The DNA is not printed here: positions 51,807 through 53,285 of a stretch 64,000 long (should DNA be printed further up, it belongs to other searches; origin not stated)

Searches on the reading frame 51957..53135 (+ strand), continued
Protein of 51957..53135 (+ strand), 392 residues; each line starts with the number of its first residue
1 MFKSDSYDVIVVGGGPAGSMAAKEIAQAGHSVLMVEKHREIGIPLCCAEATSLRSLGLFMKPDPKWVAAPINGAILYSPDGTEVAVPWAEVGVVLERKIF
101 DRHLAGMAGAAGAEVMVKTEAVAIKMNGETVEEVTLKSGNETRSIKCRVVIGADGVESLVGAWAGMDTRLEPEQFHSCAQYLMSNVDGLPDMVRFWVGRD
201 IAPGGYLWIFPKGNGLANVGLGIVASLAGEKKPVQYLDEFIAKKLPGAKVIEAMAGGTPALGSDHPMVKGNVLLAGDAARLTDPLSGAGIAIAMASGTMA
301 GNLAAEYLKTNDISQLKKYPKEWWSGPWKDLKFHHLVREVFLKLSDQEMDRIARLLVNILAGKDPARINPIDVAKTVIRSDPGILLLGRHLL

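Call 36: find_homologous_proteins(query=window:51957-53135:+)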
Query window:51957-53135:+ (392 aa): 3467 proteins with E <= 0.001 among 8000 candidates; the best 120 are listed.
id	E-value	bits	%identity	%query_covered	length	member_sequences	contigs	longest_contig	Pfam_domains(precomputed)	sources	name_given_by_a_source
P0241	1.6e-259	878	100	100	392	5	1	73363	PF01266.31,PF22578.3,PF13450.13,PF00890.31,PF07992.21,PF03486.21,PF04820.21,PF05834.19,PF01134.29,PF01494.26,PF12831.14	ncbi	-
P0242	1.4e-238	809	91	100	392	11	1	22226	PF01266.31,PF22578.3,PF13450.13,PF00890.31,PF07992.21,PF03486.21,PF05834.19,PF01134.29,PF01494.26,PF12831.14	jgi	jgi:digeranylgeranylglycerophospholipid reductase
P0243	4.8e-234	794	89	100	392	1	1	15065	PF01266.31,PF22578.3,PF13450.13,PF00890.31,PF07992.21,PF03486.21,PF05834.19,PF01494.26,PF12831.14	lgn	-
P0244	6.9e-232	787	88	100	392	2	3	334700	PF01266.31,PF22578.3,PF13450.13,PF00890.31,PF07992.21,PF03486.21,PF05834.19,PF01134.29,PF01494.26,PF12831.14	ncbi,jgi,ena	-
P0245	7.8e-224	761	83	100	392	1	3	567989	PF01266.31,PF22578.3,PF13450.13,PF00890.31,PF07992.21,PF03486.21,PF05834.19,PF01134.29,PF01494.26,PF12831.14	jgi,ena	-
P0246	9.2e-218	741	83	97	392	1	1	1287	PF01266.31,PF22578.3,PF00890.31,PF07992.21,PF03486.21,PF05834.19,PF01134.29,PF01494.26,PF12831.14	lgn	-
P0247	9.4e-218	741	82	100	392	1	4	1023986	PF01266.31,PF22578.3,PF13450.13,PF00890.31,PF07992.21,PF03486.21,PF04820.21,PF05834.19,PF01494.26,PF12831.14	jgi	jgi:digeranylgeranylglycerophospholipid reductase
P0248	2.2e-199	680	76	97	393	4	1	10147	PF01266.31,PF22578.3,PF13450.13,PF00890.31,PF07992.21,PF03486.21,PF04820.21,PF01134.29,PF01494.26,PF12831.14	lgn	-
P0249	4.1e-177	607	69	99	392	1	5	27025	PF01266.31,PF22578.3,PF13450.13,PF00890.31,PF03486.21,PF01494.26,PF12831.14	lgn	-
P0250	2.1e-176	605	70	99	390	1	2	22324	PF01266.31,PF22578.3,PF13450.13,PF00890.31,PF03486.21,PF01134.29,PF01494.26,PF12831.14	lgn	-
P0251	3.1e-176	604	69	99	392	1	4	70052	PF01266.31,PF22578.3,PF13450.13,PF00890.31,PF07992.21,PF03486.21,PF01134.29,PF01494.26,PF12831.14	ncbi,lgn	-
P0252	3.1e-174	598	69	99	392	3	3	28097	PF01266.31,PF22578.3,PF13450.13,PF00890.31,PF07992.21,PF03486.21,PF01134.29,PF01494.26,PF12831.14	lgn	-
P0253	6.9e-173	593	67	100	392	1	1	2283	PF01946.24,PF01266.31,PF22578.3,PF13450.13,PF00890.31,PF07992.21,PF03486.21,PF05834.19,PF01134.29,PF01494.26,PF12831.14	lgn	-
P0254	1.7e-171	589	66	96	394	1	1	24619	PF01266.31,PF22578.3,PF13450.13,PF00890.31,PF03486.21,PF05834.19,PF01494.26,PF12831.14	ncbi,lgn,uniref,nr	ncbi:NAD(P)/FAD-dependent oxidoreductase [candidate division TA06 bacterium]|uniref:NAD(P)/FAD-depen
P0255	7.1e-171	587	69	99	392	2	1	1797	PF01266.31,PF22578.3,PF13450.13,PF00890.31,PF07992.21,PF03486.21,PF05834.19,PF01134.29,PF01494.26,PF12831.14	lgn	-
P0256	2.4e-170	585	67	96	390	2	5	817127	PF01266.31,PF22578.3,PF13450.13,PF03486.21,PF04820.21,PF05834.19,PF01494.26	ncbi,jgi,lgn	jgi:digeranylgeranylglycerophospholipid reductase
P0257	3.4e-170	584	65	99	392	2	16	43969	PF01266.31,PF22578.3,PF13450.13,PF01494.26,PF12831.14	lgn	-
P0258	4.2e-170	584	66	99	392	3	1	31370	PF01266.31,PF22578.3,PF13450.13,PF00890.31,PF03486.21,PF05834.19,PF01134.29,PF01494.26,PF12831.14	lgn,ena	-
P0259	1.8e-169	582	67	100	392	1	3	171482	PF01266.31,PF22578.3,PF13450.13,PF00890.31,PF03486.21,PF01494.26,PF12831.14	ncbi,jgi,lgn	jgi:digeranylgeranylglycerophospholipid reductase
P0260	2.2e-168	578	65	96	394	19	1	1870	PF01266.31,PF22578.3,PF13450.13,PF03486.21,PF05834.19,PF01494.26,PF12831.14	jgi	jgi:digeranylgeranylglycerophospholipid reductase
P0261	3.7e-168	578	66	98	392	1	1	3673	PF01266.31,PF22578.3,PF13450.13,PF00890.31,PF03486.21,PF01134.29,PF01494.26,PF12831.14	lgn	-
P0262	4.3e-167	574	65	99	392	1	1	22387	PF01266.31,PF22578.3,PF13450.13,PF00890.31,PF03486.21,PF01494.26,PF12831.14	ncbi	-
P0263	8.4e-167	573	64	96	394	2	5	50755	PF01266.31,PF22578.3,PF13450.13,PF00890.31,PF07992.21,PF03486.21,PF05834.19,PF01134.29,PF01494.26,PF12831.14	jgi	jgi:digeranylgeranylglycerophospholipid reductase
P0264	9.4e-167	573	64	96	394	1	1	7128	PF01266.31,PF22578.3,PF13450.13,PF07992.21,PF03486.21,PF05834.19,PF01494.26,PF12831.14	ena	-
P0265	1.2e-166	573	65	96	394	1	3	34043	PF01266.31,PF22578.3,PF13450.13,PF00890.31,PF03486.21,PF01494.26,PF12831.14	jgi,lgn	jgi:digeranylgeranylglycerophospholipid reductase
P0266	2.2e-166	572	66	98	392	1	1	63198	PF01266.31,PF22578.3,PF13450.13,PF00890.31,PF03486.21,PF01494.26,PF12831.14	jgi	-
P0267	7.6e-166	570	64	96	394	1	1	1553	PF01266.31,PF22578.3,PF13450.13,PF03486.21,PF05834.19,PF01134.29,PF01494.26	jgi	-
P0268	1.2e-165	569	68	98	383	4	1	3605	PF01266.31,PF22578.3,PF13450.13,PF00890.31,PF01494.26,PF12831.14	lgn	-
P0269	3.5e-164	564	65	97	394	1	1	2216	PF01266.31,PF22578.3,PF13450.13,PF03486.21,PF05834.19,PF01134.29,PF01494.26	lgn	-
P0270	5.8e-163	560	63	96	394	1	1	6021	PF01266.31,PF22578.3,PF13450.13,PF00890.31,PF07992.21,PF03486.21,PF05834.19,PF01134.29,PF01494.26,PF12831.14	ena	-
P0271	1.6e-152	526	87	68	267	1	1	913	PF22578.3,PF01494.26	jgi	jgi:digeranylgeranylglycerophospholipid reductase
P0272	8.0e-133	461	56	99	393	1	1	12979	PF01266.31,PF22578.3,PF13450.13,PF00890.31,PF07992.21,PF03486.21,PF05834.19,PF01494.26,PF12831.14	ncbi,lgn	ncbi:MAG: NAD(P)/FAD-dependent oxidoreductase [Candidatus Edwardsbacteria bacterium]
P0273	4.0e-128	446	54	96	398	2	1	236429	PF01266.31,PF22578.3,PF13450.13,PF00890.31,PF07992.21,PF03486.21,PF05834.19,PF01134.29,PF01494.26,PF12831.14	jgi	-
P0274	2.9e-125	436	51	96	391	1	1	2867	PF01266.31,PF22578.3,PF13450.13,PF00890.31,PF03486.21,PF05834.19,PF01494.26,PF12831.14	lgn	-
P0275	1.0e-123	431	52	96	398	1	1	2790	PF01266.31,PF22578.3,PF13450.13,PF00890.31,PF03486.21,PF05834.19,PF01494.26,PF12831.14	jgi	jgi:digeranylgeranylglycerophospholipid reductase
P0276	1.6e-120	421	51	97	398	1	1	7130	PF01266.31,PF22578.3,PF13450.13,PF00890.31,PF07992.21,PF03486.21,PF04820.21,PF05834.19,PF01134.29,PF01494.26,PF12831.14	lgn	-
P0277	1.9e-120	421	51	96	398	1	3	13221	PF01946.24,PF01266.31,PF22578.3,PF13450.13,PF00890.31,PF07992.21,PF03486.21,PF04820.21,PF01134.29,PF01494.26,PF12831.14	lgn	-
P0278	4.3e-117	409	51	97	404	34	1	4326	PF01266.31,PF22578.3,PF13450.13,PF00890.31,PF07992.21,PF03486.21,PF01134.29,PF01494.26,PF12831.14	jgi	jgi:digeranylgeranylglycerophospholipid reductase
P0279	2.2e-116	407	50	96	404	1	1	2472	PF01266.31,PF22578.3,PF13450.13,PF00890.31,PF07992.21,PF03486.21,PF05834.19,PF01134.29,PF01494.26,PF12831.14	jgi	jgi:digeranylgeranylglycerophospholipid reductase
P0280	3.6e-113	397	62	69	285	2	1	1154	PF22578.3,PF01494.26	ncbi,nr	ncbi:MAG: NAD(P)/FAD-dependent oxidoreductase, partial [bacterium]|nr:NAD(P)/FAD-dependent oxidoredu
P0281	6.8e-112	392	69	62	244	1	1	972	PF22578.3,PF01494.26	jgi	-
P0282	5.7e-104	366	46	99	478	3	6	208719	PF01266.31,PF22578.3,PF07992.21,PF03486.21,PF04820.21,PF01134.29,PF01494.26,PF12831.14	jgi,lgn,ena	-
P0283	4.7e-102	360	47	99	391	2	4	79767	PF01266.31,PF22578.3,PF13450.13,PF00890.31,PF07992.21,PF03486.21,PF04820.21,PF01134.29,PF01494.26,PF12831.14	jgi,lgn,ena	-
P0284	1.2e-101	359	46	98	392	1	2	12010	PF01266.31,PF22578.3,PF13450.13,PF00890.31,PF07992.21,PF03486.21,PF05834.19,PF01134.29,PF01494.26,PF12831.14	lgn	-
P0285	1.4e-101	358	46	99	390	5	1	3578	PF01266.31,PF22578.3,PF00890.31,PF07992.21,PF01494.26,PF12831.14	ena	-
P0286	7.1e-101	356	46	99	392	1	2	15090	PF22578.3,PF13450.13,PF07992.21,PF03486.21,PF05834.19,PF01134.29,PF01494.26,PF12831.14,PF01946.24,PF01266.31,PF00890.31,PF04820.21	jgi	-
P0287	3.4e-100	354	44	99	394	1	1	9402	PF01266.31,PF22578.3,PF13450.13,PF00890.31,PF03486.21,PF04820.21,PF01134.29,PF01494.26,PF12831.14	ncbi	-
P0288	3.4e-100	354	44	99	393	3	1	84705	PF01266.31,PF22578.3,PF13450.13,PF00890.31,PF07992.21,PF03486.21,PF04820.21,PF01134.29,PF01494.26,PF12831.14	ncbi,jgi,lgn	-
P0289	4.3e-100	353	45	98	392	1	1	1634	PF22578.3,PF13450.13,PF07992.21,PF03486.21,PF05834.19,PF01134.29,PF01494.26,PF12831.14,PF01946.24,PF01266.31,PF00890.31,PF04820.21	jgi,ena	-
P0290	4.4e-100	353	45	98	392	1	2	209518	PF22578.3,PF13450.13,PF07992.21,PF03486.21,PF05834.19,PF01134.29,PF01494.26,PF12831.14,PF01946.24,PF01266.31,PF00890.31,PF04820.21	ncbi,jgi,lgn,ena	-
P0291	5.8e-100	353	45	99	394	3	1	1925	PF01266.31,PF22578.3,PF13450.13,PF00890.31,PF07992.21,PF03486.21,PF04820.21,PF01134.29,PF01494.26,PF12831.14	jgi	-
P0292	1.3e-99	352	45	99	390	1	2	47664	PF01266.31,PF22578.3,PF00890.31,PF07992.21,PF01494.26,PF12831.14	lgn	-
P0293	1.7e-99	352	46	99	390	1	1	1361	PF01266.31,PF22578.3,PF00890.31,PF07992.21,PF01494.26,PF12831.14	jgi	jgi:digeranylgeranylglycerophospholipid reductase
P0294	2.0e-99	351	45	98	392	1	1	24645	PF22578.3,PF13450.13,PF07992.21,PF03486.21,PF05834.19,PF01134.29,PF01494.26,PF12831.14,PF01946.24,PF01266.31,PF00890.31,PF04820.21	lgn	-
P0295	2.6e-99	351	47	97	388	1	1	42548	PF01266.31,PF22578.3,PF13450.13,PF00890.31,PF07992.21,PF03486.21,PF04820.21,PF05834.19,PF01494.26,PF12831.14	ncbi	-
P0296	3.1e-99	351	45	99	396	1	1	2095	PF01266.31,PF22578.3,PF13450.13,PF00890.31,PF07992.21,PF03486.21,PF04820.21,PF01134.29,PF01494.26,PF12831.14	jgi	jgi:digeranylgeranylglycerophospholipid reductase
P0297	3.4e-99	351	44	98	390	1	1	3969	PF01266.31,PF22578.3,PF00890.31,PF07992.21,PF04820.21,PF01494.26,PF12831.14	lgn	-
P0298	4.4e-99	350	45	97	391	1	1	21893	PF22578.3,PF13450.13,PF07992.21,PF03486.21,PF05834.19,PF01134.29,PF01494.26,PF12831.14,PF01946.24,PF01266.31,PF00890.31,PF04820.21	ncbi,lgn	-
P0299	5.9e-99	350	45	99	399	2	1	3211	PF01266.31,PF22578.3,PF13450.13,PF00890.31,PF07992.21,PF01494.26,PF12831.14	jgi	jgi:digeranylgeranylglycerophospholipid reductase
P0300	6.1e-99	350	44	99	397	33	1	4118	PF01266.31,PF22578.3,PF13450.13,PF00890.31,PF07992.21,PF03486.21,PF01134.29,PF01494.26,PF12831.14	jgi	-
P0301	2.5e-98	348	44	99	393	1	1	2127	PF01266.31,PF22578.3,PF13450.13,PF00890.31,PF03486.21,PF05834.19,PF01494.26,PF12831.14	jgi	jgi:digeranylgeranylglycerophospholipid reductase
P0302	2.6e-98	348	45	98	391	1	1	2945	PF01266.31,PF22578.3,PF13450.13,PF00890.31,PF07992.21,PF03486.21,PF04820.21,PF05834.19,PF01134.29,PF01494.26,PF12831.14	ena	-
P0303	7.5e-98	346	46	97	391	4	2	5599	PF01266.31,PF22578.3,PF13450.13,PF00890.31,PF07992.21,PF03486.21,PF04820.21,PF05834.19,PF01134.29,PF01494.26,PF12831.14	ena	-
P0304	8.0e-98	346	43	99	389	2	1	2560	PF01266.31,PF22578.3,PF13450.13,PF00890.31,PF07992.21,PF03486.21,PF05834.19,PF01494.26,PF12831.14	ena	-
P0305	9.9e-98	346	44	98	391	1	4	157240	PF01266.31,PF22578.3,PF13450.13,PF00890.31,PF07992.21,PF03486.21,PF05834.19,PF01134.29,PF01494.26,PF12831.14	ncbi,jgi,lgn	-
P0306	1.0e-97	346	45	97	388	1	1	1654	PF22578.3,PF13450.13,PF07992.21,PF03486.21,PF05834.19,PF01134.29,PF01494.26,PF12831.14,PF01946.24,PF01266.31,PF00890.31,PF04820.21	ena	-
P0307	1.8e-97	345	45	98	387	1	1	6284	PF22578.3,PF13450.13,PF07992.21,PF03486.21,PF05834.19,PF01134.29,PF01494.26,PF12831.14,PF01946.24,PF01266.31,PF00890.31,PF04820.21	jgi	jgi:digeranylgeranylglycerophospholipid reductase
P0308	2.1e-97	345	42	99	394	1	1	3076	PF01266.31,PF22578.3,PF13450.13,PF00890.31,PF07992.21,PF03486.21,PF04820.21,PF01134.29,PF01494.26,PF12831.14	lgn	-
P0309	2.9e-97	344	47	90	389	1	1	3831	PF01266.31,PF22578.3,PF13450.13,PF00890.31,PF07992.21,PF03486.21,PF04820.21,PF05834.19,PF01494.26,PF12831.14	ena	-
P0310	2.9e-97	344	47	90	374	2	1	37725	PF01266.31,PF22578.3,PF13450.13,PF00890.31,PF07992.21,PF03486.21,PF04820.21,PF05834.19,PF01134.29,PF01494.26,PF12831.14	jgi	-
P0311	3.0e-97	344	47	89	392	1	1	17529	PF01266.31,PF22578.3,PF13450.13,PF00890.31,PF07992.21,PF03486.21,PF04820.21,PF05834.19,PF01494.26,PF12831.14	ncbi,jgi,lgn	-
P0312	3.2e-97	344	44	99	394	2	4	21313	PF01266.31,PF22578.3,PF13450.13,PF00890.31,PF07992.21,PF03486.21,PF04820.21,PF01134.29,PF01494.26,PF12831.14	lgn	-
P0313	3.3e-97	344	45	97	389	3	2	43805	PF01266.31,PF22578.3,PF13450.13,PF00890.31,PF07992.21,PF03486.21,PF04820.21,PF05834.19,PF01494.26,PF12831.14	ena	-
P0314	3.7e-97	344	44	99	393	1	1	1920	PF01266.31,PF22578.3,PF13450.13,PF00890.31,PF07992.21,PF03486.21,PF04820.21,PF01494.26,PF12831.14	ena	-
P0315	3.7e-97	344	45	97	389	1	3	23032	PF01266.31,PF22578.3,PF13450.13,PF00890.31,PF07992.21,PF03486.21,PF04820.21,PF05834.19,PF01494.26,PF12831.14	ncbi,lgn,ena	-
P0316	4.0e-97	344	45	97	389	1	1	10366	PF01266.31,PF22578.3,PF13450.13,PF00890.31,PF07992.21,PF03486.21,PF04820.21,PF05834.19,PF01494.26,PF12831.14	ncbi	-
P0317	5.0e-97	343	43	99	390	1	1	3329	PF01946.24,PF01266.31,PF22578.3,PF13450.13,PF00890.31,PF07992.21,PF03486.21,PF01134.29,PF01494.26,PF12831.14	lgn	-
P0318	6.1e-97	343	43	99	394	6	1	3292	PF01266.31,PF22578.3,PF13450.13,PF00890.31,PF07992.21,PF03486.21,PF01134.29,PF01494.26,PF12831.14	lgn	-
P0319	6.4e-97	343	46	97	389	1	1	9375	PF01266.31,PF22578.3,PF13450.13,PF00890.31,PF07992.21,PF03486.21,PF04820.21,PF05834.19,PF01494.26,PF12831.14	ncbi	-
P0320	7.2e-97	343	43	100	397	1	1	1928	PF01266.31,PF22578.3,PF13450.13,PF00890.31,PF03486.21,PF04820.21,PF01134.29,PF01494.26,PF12831.14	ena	-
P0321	8.5e-97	343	43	99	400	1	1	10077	PF01266.31,PF22578.3,PF13450.13,PF00890.31,PF07992.21,PF03486.21,PF01494.26,PF12831.14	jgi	jgi:digeranylgeranylglycerophospholipid reductase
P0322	1.0e-96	342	45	97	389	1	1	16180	PF01266.31,PF22578.3,PF13450.13,PF00890.31,PF07992.21,PF03486.21,PF04820.21,PF05834.19,PF01494.26,PF12831.14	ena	-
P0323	1.2e-96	342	45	97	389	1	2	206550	PF01266.31,PF22578.3,PF13450.13,PF00890.31,PF07992.21,PF03486.21,PF04820.21,PF05834.19,PF01494.26,PF12831.14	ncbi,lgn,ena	-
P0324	1.3e-96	342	44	97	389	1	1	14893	PF01266.31,PF22578.3,PF13450.13,PF00890.31,PF07992.21,PF03486.21,PF04820.21,PF05834.19,PF01134.29,PF01494.26,PF12831.14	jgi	-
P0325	1.9e-96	341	44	97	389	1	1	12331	PF01266.31,PF22578.3,PF13450.13,PF00890.31,PF07992.21,PF03486.21,PF04820.21,PF05834.19,PF01494.26,PF12831.14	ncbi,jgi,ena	-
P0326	2.1e-96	341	43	99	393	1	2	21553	PF01266.31,PF22578.3,PF13450.13,PF00890.31,PF03486.21,PF05834.19,PF01494.26,PF12831.14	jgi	jgi:digeranylgeranylglycerophospholipid reductase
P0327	3.1e-96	341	44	99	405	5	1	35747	PF01266.31,PF22578.3,PF13450.13,PF00890.31,PF03486.21,PF01494.26,PF12831.14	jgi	-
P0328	3.1e-96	341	44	97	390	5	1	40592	PF01266.31,PF22578.3,PF13450.13,PF00890.31,PF07992.21,PF03486.21,PF04820.21,PF05834.19,PF01494.26,PF12831.14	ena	-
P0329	3.3e-96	341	44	97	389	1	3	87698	PF01266.31,PF22578.3,PF13450.13,PF00890.31,PF07992.21,PF03486.21,PF05834.19,PF01494.26,PF12831.14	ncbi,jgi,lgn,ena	-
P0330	3.6e-96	341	42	99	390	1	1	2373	PF01266.31,PF22578.3,PF13450.13,PF00890.31,PF07992.21,PF03486.21,PF01134.29,PF01494.26,PF12831.14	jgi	jgi:digeranylgeranylglycerophospholipid reductase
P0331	3.7e-96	341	44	97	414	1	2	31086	PF01266.31,PF22578.3,PF13450.13,PF00890.31,PF07992.21,PF03486.21,PF04820.21,PF05834.19,PF01494.26,PF12831.14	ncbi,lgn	-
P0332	3.9e-96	340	45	99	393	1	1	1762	PF01266.31,PF22578.3,PF13450.13,PF03486.21,PF01494.26,PF12831.14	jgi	jgi:digeranylgeranylglycerophospholipid reductase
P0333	4.3e-96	340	43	99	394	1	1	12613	PF01266.31,PF22578.3,PF13450.13,PF00890.31,PF07992.21,PF03486.21,PF04820.21,PF01134.29,PF01494.26,PF12831.14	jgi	-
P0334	4.8e-96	340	47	90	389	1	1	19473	PF01266.31,PF22578.3,PF13450.13,PF00890.31,PF07992.21,PF03486.21,PF04820.21,PF05834.19,PF01494.26,PF12831.14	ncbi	-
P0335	6.0e-96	340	43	97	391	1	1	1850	PF22578.3,PF13450.13,PF07992.21,PF03486.21,PF05834.19,PF01134.29,PF01494.26,PF12831.14,PF01946.24,PF01266.31,PF00890.31,PF04820.21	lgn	-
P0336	6.8e-96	340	43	100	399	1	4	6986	PF01266.31,PF22578.3,PF13450.13,PF01134.29,PF01494.26,PF12831.14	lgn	-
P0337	9.2e-96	339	45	97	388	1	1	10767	PF01266.31,PF22578.3,PF13450.13,PF00890.31,PF07992.21,PF03486.21,PF04820.21,PF05834.19,PF01494.26,PF12831.14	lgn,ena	-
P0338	1.1e-95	339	47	90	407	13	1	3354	PF01266.31,PF22578.3,PF13450.13,PF00890.31,PF07992.21,PF03486.21,PF04820.21,PF05834.19,PF01494.26,PF12831.14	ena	-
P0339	2.1e-95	338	46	97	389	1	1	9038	PF01266.31,PF22578.3,PF13450.13,PF00890.31,PF07992.21,PF03486.21,PF04820.21,PF05834.19,PF01134.29,PF01494.26,PF12831.14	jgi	jgi:digeranylgeranylglycerophospholipid reductase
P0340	2.5e-95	338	45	91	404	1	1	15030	PF01266.31,PF22578.3,PF13450.13,PF00890.31,PF07992.21,PF03486.21,PF04820.21,PF05834.19,PF01494.26,PF12831.14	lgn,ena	-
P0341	2.7e-95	338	45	91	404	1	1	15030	PF01266.31,PF22578.3,PF13450.13,PF00890.31,PF07992.21,PF03486.21,PF04820.21,PF05834.19,PF01494.26,PF12831.14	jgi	-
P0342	3.0e-95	338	44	97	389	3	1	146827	PF01266.31,PF22578.3,PF13450.13,PF00890.31,PF07992.21,PF03486.21,PF04820.21,PF05834.19,PF01494.26,PF12831.14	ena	-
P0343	3.3e-95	337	44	99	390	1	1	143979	PF01946.24,PF01266.31,PF22578.3,PF13450.13,PF00890.31,PF07992.21,PF01494.26,PF12831.14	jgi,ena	-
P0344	3.4e-95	337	44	99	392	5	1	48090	PF01266.31,PF22578.3,PF13450.13,PF00890.31,PF01494.26,PF12831.14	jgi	jgi:digeranylgeranylglycerophospholipid reductase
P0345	3.4e-95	337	45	91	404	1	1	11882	PF01266.31,PF22578.3,PF13450.13,PF00890.31,PF07992.21,PF03486.21,PF04820.21,PF05834.19,PF01494.26,PF12831.14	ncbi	-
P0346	4.2e-95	337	43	99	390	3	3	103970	PF01266.31,PF22578.3,PF00890.31,PF04820.21,PF05834.19,PF01494.26,PF12831.14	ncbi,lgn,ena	-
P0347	4.4e-95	337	43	99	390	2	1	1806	PF01266.31,PF22578.3,PF00890.31,PF04820.21,PF01494.26,PF12831.14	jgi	jgi:digeranylgeranylglycerophospholipid reductase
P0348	5.4e-95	337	45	97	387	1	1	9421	PF01266.31,PF22578.3,PF13450.13,PF00890.31,PF07992.21,PF03486.21,PF04820.21,PF05834.19,PF01134.29,PF01494.26,PF12831.14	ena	-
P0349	5.4e-95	337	44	99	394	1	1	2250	PF01266.31,PF22578.3,PF13450.13,PF00890.31,PF03486.21,PF01494.26,PF12831.14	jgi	-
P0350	5.5e-95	337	44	97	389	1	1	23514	PF01266.31,PF22578.3,PF13450.13,PF00890.31,PF07992.21,PF03486.21,PF05834.19,PF01494.26,PF12831.14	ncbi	-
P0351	5.8e-95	337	44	97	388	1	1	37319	PF01266.31,PF22578.3,PF13450.13,PF00890.31,PF07992.21,PF03486.21,PF04820.21,PF05834.19,PF01494.26,PF12831.14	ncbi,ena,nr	ncbi:MAG: NAD(P)/FAD-dependent oxidoreductase [Archaeoglobaceae archaeon]|nr:NAD(P)/FAD-dependent ox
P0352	6.4e-95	336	45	91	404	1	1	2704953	PF01266.31,PF22578.3,PF13450.13,PF00890.31,PF07992.21,PF03486.21,PF04820.21,PF05834.19,PF01494.26,PF12831.14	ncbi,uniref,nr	ncbi:NAD(P)/FAD-dependent oxidoreductase [Methanolobus zinderi]|uniref:Digeranylgeranylglycerophosph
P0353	7.2e-95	336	44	99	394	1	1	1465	PF01266.31,PF22578.3,PF13450.13,PF00890.31,PF03486.21,PF01134.29,PF01494.26,PF12831.14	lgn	-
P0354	8.5e-95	336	44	97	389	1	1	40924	PF01266.31,PF22578.3,PF13450.13,PF00890.31,PF07992.21,PF03486.21,PF05834.19,PF01494.26,PF12831.14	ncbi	-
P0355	1.1e-94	336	44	97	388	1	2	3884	PF01266.31,PF22578.3,PF13450.13,PF00890.31,PF07992.21,PF03486.21,PF04820.21,PF05834.19,PF01494.26,PF12831.14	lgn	-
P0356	1.2e-94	335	44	99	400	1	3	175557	PF01266.31,PF22578.3,PF13450.13,PF00890.31,PF07992.21,PF03486.21,PF01494.26,PF12831.14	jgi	jgi:digeranylgeranylglycerophospholipid reductase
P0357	1.4e-94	335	41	99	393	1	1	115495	PF01266.31,PF22578.3,PF13450.13,PF00890.31,PF07992.21,PF03486.21,PF01134.29,PF01494.26,PF12831.14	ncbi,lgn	ncbi:MAG: NAD(P)/FAD-dependent oxidoreductase [Candidatus Zixiibacteriota bacterium]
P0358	1.4e-94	335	44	97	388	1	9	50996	PF01266.31,PF22578.3,PF13450.13,PF00890.31,PF07992.21,PF03486.21,PF04820.21,PF05834.19,PF01494.26,PF12831.14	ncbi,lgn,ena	-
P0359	1.7e-94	335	42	100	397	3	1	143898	PF01266.31,PF22578.3,PF13450.13,PF00890.31,PF03486.21,PF04820.21,PF05834.19,PF01134.29,PF01494.26,PF12831.14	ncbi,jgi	jgi:digeranylgeranylglycerophospholipid reductase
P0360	2.0e-94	335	44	97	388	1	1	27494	PF01266.31,PF22578.3,PF13450.13,PF00890.31,PF07992.21,PF03486.21,PF04820.21,PF05834.19,PF01494.26,PF12831.14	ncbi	-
